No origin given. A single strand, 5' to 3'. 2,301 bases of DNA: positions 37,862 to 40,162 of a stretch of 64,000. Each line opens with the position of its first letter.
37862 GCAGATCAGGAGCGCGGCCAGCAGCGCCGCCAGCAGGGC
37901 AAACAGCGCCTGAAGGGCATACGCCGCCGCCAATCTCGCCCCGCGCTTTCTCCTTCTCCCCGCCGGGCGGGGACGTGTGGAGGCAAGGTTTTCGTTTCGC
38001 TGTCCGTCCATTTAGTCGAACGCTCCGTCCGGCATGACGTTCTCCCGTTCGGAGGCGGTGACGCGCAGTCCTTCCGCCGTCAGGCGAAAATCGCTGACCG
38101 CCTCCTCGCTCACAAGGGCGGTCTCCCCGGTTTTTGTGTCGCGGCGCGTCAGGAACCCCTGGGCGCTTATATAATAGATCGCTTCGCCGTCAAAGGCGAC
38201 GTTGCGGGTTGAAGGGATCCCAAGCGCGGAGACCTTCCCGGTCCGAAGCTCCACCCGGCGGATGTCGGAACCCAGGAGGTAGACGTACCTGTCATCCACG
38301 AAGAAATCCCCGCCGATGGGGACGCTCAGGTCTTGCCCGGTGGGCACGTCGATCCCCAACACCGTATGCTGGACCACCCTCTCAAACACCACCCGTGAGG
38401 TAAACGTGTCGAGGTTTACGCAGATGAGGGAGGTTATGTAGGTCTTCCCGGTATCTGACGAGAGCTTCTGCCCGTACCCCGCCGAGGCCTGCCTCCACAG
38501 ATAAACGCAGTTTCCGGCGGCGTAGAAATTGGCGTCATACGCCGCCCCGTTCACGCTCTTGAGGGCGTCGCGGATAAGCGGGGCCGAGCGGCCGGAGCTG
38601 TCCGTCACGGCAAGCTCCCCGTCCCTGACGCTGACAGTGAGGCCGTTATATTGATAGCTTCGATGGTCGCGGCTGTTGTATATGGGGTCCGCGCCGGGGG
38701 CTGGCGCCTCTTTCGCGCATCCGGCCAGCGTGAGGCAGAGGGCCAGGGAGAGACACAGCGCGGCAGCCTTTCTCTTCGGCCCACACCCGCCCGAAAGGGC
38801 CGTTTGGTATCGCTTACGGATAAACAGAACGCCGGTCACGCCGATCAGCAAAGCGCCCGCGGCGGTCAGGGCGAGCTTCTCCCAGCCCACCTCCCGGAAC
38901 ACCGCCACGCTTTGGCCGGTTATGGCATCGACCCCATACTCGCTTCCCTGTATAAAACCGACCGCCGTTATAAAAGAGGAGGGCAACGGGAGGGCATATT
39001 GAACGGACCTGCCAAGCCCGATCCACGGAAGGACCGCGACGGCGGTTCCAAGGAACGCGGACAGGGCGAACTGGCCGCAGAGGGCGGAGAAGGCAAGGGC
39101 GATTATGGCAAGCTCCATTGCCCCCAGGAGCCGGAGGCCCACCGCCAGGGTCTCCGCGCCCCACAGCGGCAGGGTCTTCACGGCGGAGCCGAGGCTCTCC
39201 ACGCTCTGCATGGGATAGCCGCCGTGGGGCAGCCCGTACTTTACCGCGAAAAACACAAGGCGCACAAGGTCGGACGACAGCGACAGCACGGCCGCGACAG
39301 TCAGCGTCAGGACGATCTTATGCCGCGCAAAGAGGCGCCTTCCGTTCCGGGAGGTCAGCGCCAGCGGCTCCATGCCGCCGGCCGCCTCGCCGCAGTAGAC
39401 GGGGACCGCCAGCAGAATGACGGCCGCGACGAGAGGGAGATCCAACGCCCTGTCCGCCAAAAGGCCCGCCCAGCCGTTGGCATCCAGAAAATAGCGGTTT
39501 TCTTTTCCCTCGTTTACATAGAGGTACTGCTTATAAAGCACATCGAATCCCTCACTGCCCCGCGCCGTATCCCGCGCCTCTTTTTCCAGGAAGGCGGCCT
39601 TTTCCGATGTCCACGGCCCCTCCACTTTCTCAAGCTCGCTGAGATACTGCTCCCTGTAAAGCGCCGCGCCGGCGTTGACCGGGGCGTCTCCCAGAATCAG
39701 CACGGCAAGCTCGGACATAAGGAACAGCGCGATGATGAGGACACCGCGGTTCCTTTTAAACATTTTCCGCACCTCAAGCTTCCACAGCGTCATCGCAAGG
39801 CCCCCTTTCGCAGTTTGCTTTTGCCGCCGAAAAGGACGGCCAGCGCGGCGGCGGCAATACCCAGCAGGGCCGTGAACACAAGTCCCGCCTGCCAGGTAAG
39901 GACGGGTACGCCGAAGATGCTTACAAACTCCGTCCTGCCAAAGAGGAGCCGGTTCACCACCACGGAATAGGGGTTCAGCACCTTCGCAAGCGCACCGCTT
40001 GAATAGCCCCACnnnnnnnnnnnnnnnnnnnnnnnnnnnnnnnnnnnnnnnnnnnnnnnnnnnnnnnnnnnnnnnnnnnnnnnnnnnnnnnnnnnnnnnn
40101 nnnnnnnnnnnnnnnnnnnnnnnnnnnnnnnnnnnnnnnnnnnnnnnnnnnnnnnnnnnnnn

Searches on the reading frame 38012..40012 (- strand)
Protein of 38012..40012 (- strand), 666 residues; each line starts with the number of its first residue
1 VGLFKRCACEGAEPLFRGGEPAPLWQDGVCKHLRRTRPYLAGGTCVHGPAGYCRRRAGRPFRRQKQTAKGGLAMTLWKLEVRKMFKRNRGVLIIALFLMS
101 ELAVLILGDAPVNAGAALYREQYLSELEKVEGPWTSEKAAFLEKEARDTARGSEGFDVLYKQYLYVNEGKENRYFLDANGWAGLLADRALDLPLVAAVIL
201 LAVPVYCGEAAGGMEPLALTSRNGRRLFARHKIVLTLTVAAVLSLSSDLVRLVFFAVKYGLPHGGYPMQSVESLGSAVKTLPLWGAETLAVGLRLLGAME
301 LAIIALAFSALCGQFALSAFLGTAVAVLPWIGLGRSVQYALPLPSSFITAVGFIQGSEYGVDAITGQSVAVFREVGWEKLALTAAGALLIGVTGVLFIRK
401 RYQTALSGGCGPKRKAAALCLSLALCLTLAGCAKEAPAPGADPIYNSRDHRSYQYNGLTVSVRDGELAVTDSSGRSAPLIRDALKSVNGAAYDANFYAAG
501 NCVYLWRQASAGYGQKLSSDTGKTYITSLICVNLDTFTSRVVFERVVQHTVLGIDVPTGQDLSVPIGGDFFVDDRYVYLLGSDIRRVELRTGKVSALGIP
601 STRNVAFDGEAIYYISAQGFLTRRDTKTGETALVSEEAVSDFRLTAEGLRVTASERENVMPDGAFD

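Call 11: search_protein_families(library=pfam, proteins=[window:38012-40012:-], max_evalue=0.01)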
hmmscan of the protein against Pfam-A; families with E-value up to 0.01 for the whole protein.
window:38012-40012:- (666 aa): 1 family
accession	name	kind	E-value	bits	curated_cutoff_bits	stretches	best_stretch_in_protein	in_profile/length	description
PF20101.4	DUF6491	-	0.0073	16.8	27.5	0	417-447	3-36/138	Family of unknown function (DUF6491)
